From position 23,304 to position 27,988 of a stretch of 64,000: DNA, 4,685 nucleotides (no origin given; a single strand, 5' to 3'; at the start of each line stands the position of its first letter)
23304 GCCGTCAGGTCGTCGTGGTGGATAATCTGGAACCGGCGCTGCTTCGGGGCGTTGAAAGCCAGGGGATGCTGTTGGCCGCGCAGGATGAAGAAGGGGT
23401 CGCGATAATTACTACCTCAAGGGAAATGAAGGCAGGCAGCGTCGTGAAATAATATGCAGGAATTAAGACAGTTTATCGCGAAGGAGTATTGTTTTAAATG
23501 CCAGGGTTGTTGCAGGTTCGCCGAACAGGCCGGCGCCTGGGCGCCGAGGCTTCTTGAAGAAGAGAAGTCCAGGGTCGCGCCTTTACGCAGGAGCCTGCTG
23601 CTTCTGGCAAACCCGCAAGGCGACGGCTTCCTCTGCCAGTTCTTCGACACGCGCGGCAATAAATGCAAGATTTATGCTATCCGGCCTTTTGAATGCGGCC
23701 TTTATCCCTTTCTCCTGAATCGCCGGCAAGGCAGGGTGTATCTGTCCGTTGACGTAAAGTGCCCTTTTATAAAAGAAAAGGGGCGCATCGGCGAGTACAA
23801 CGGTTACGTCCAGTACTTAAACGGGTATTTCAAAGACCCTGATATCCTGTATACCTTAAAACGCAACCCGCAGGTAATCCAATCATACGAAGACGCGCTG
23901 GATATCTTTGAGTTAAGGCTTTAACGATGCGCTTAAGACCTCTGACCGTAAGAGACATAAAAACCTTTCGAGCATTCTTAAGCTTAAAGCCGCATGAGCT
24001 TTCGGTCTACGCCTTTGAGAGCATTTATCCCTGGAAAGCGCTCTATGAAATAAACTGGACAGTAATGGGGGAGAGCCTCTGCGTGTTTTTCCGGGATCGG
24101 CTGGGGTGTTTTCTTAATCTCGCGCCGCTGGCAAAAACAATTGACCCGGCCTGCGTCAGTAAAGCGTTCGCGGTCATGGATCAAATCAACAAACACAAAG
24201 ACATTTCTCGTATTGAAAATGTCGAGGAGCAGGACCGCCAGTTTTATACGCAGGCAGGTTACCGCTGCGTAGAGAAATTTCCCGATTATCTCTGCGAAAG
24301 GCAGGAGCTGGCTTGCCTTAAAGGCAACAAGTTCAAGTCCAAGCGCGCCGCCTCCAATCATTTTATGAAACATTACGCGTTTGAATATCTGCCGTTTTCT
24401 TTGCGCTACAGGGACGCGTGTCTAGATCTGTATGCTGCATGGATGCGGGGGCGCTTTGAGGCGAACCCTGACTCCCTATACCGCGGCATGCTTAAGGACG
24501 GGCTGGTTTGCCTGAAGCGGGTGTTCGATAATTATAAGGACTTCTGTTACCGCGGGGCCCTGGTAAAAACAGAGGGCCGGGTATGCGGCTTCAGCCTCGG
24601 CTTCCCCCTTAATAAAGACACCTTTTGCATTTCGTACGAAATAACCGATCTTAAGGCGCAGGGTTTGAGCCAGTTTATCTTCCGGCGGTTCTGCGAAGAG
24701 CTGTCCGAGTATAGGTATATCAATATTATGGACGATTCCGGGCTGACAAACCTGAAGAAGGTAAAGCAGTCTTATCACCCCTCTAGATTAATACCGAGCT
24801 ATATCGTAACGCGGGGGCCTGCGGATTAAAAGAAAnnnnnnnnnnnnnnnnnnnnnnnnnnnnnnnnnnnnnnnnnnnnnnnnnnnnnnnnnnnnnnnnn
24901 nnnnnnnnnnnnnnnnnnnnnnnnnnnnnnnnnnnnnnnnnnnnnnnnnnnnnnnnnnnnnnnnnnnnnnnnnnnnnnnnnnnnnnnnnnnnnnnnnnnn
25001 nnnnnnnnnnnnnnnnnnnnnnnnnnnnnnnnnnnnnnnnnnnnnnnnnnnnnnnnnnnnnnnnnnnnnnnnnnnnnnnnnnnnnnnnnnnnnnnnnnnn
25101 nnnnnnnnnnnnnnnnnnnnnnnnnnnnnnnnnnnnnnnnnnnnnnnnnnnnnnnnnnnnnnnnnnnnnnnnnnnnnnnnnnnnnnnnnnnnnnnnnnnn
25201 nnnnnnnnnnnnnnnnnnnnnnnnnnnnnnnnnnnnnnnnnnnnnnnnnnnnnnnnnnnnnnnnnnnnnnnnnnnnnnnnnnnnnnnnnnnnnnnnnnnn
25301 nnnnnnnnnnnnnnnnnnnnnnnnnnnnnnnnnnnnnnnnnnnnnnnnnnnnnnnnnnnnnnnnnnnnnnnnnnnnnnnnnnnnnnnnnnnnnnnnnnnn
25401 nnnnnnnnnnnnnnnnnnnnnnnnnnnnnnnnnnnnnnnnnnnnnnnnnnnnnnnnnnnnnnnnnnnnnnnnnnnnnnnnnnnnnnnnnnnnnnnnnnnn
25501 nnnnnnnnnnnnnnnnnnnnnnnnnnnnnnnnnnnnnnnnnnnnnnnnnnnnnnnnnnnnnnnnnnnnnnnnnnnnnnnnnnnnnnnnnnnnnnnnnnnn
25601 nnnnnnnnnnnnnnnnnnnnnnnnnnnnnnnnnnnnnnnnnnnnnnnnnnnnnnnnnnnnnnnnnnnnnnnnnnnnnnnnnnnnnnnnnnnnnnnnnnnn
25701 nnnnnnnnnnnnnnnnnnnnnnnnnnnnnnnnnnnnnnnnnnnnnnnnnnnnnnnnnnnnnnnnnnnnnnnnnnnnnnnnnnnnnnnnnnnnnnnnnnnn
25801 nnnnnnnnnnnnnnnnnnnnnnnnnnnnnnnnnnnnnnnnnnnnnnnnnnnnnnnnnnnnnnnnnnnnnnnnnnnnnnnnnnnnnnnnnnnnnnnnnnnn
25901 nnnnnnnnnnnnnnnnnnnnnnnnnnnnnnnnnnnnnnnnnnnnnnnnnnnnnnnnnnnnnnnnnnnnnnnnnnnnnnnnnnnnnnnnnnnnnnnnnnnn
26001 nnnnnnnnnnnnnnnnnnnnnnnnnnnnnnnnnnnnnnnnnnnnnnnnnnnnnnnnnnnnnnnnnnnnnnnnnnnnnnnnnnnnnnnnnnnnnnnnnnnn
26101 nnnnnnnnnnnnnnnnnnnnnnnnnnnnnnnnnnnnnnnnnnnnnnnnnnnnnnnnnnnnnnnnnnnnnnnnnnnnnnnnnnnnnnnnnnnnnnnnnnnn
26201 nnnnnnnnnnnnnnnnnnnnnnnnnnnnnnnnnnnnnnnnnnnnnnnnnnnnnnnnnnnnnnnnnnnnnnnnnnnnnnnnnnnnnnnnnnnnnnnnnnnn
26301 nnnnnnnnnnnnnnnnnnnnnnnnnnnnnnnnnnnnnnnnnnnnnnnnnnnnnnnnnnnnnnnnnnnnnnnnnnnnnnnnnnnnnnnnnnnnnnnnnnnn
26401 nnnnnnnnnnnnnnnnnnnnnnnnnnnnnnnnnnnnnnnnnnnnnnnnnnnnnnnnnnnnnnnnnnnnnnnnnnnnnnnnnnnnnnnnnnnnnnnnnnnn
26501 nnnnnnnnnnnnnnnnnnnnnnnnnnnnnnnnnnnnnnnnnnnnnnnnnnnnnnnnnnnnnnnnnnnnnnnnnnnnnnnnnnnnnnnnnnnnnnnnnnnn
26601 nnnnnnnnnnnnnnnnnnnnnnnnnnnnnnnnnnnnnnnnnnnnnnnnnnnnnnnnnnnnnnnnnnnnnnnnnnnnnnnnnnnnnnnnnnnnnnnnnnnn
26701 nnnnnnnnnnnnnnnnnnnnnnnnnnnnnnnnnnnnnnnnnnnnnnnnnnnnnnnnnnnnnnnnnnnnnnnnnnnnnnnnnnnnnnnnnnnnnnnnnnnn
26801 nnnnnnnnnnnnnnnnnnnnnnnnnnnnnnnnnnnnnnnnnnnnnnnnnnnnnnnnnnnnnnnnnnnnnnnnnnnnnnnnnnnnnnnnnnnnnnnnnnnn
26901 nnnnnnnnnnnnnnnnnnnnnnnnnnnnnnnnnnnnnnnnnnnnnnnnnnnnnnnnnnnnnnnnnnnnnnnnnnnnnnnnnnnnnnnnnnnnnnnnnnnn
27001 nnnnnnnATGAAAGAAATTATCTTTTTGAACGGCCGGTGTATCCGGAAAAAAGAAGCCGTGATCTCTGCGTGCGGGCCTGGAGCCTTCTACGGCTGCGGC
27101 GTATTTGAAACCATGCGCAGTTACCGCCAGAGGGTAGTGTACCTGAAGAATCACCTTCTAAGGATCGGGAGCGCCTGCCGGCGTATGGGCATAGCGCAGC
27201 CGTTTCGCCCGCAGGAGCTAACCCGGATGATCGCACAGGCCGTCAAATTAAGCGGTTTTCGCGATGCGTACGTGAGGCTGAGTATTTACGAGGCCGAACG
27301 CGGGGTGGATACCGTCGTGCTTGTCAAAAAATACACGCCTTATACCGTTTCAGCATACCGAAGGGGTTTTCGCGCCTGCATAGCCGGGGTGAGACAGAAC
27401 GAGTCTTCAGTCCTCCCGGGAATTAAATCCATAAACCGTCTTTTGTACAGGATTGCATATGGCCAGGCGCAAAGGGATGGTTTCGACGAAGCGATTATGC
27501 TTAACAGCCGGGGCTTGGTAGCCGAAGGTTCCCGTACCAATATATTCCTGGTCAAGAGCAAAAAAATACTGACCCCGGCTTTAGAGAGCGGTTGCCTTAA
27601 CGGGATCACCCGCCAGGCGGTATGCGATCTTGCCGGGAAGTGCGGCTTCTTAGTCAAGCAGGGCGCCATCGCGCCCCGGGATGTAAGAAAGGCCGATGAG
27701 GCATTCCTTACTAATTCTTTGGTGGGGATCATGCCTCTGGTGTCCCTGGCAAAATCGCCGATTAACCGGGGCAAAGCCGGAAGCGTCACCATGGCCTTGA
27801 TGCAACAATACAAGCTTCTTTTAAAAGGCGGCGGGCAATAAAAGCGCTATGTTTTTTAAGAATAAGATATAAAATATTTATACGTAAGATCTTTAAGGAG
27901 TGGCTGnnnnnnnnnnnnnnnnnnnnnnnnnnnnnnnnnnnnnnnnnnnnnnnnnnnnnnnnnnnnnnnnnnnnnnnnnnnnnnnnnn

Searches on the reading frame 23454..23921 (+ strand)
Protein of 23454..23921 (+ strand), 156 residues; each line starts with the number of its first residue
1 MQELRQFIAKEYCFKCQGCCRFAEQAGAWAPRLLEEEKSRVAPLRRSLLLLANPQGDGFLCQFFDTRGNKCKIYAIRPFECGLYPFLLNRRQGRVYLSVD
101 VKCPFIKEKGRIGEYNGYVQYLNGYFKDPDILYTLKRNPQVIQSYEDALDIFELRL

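Call 3: search_protein_families(library=pfam, proteins=[window:23454-23921:+], max_evalue=1)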
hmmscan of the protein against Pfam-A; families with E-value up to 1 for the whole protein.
window:23454-23921:+ (156 aa): 1 family
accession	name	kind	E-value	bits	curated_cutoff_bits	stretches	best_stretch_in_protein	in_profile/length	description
PF03692.20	CxxCxxCC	-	3.1e-09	37.8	23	1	13-92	2-73/85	Putative zinc- or iron-chelating domain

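Call 76: search_protein_families(library=ncbifam, proteins=[window:23454-23921:+], max_evalue=0.00001)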
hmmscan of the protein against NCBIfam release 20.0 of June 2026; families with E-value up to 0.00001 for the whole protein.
window:23454-23921:+ (156 aa): 0 families

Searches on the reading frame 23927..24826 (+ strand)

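Call 3: search_protein_families(library=pfam, proteins=[window:23927-24826:+], max_evalue=1)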
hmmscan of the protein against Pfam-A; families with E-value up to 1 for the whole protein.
window:23927-24826:+ (300 aa): 1 family
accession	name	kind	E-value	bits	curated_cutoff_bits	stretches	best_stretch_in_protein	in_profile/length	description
PF09924.15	LPG_synthase_C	-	3.4e-27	95.7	27.5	1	30-294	13-297/298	Phosphatidylglycerol lysyltransferase, C-terminal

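Call 5: search_protein_families(library=padloc, proteins=[window:23927-24826:+], max_evalue=0.1)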
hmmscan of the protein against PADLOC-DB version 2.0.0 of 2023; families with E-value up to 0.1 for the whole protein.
window:23927-24826:+ (300 aa): 1 family
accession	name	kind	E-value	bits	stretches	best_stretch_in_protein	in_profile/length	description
PDLC04543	PDC-M25B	-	0.028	12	1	251-283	32-64/241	-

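Call 76: search_protein_families(library=ncbifam, proteins=[window:23927-24826:+], max_evalue=0.00001)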
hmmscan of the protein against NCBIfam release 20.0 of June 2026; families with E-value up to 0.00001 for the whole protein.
window:23927-24826:+ (300 aa): 0 families

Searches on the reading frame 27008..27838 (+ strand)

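Call 3: search_protein_families(library=pfam, proteins=[window:27008-27838:+], max_evalue=1)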
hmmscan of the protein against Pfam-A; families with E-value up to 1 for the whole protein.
window:27008-27838:+ (277 aa): 1 family
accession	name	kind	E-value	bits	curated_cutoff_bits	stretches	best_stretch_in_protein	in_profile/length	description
PF01063.24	Aminotran_4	-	1.3e-55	189.1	28.5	1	31-246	1-222/223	Amino-transferase class IV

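Call 76: search_protein_families(library=ncbifam, proteins=[window:27008-27838:+], max_evalue=0.00001)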
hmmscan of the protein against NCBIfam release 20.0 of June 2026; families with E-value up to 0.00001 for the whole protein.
window:27008-27838:+ (277 aa): 23 families
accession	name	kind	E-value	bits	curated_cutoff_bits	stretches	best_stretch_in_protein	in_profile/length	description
NF006185.0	PRK08320.1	subfamily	9.9e-56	189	363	1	2-273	2-284/292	branched-chain amino acid aminotransferase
TIGR01122.1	ilvE_I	equivalog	1.9e-50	171.7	245.55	1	6-274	1-286/298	branched-chain-amino-acid transaminase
NF005146.0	PRK06606.1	equivalog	4.6e-47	160.4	279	1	3-274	7-294/307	branched-chain amino acid transaminase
NF005800.0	PRK07650.1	equivalog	4.8e-45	154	308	1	4-270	2-274/290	aminodeoxychorismate lyase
NF009126.0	PRK12479.1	equivalog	8.2e-44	150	518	1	3-273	4-285/299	branched-chain-amino-acid transaminase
NF005209.0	PRK06680.1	subfamily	1.1e-36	126.2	320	1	1-269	1-278/286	D-amino-acid transaminase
TIGR03461.1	pabC_Proteo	equivalog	5.9e-36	124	176.85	1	19-249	10-247/262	aminodeoxychorismate lyase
NF005726.0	PRK07544.1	equivalog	3.3e-35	121.6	396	1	4-273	12-289/295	branched-chain amino acid aminotransferase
NF004761.0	PRK06092.1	equivalog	2.6e-34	118.7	260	1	22-250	15-250/268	aminodeoxychorismate lyase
TIGR01121.1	D_amino_aminoT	equivalog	1.5e-28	99.7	277.45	1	5-269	2-272/276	D-amino-acid transaminase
NF009896.0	PRK13356.1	equivalog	5.8e-27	94.5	262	1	3-264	8-278/287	branched-chain amino acid aminotransferase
NF009066.0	PRK12400.1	equivalog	1.7e-26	93.4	538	1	13-269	17-279/290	D-amino-acid transaminase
NF005888.0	PRK07849.1-3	equivalog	1.3e-25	89.9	273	1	11-252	21-274/298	aminodeoxychorismate lyase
NF006734.0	PRK09266.1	subfamily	3.5e-22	78.9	202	1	5-256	9-252/270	hypothetical protein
NF005729.0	PRK07546.1-3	equivalog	2.9e-18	66.3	175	1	40-244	7-190/196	hypothetical protein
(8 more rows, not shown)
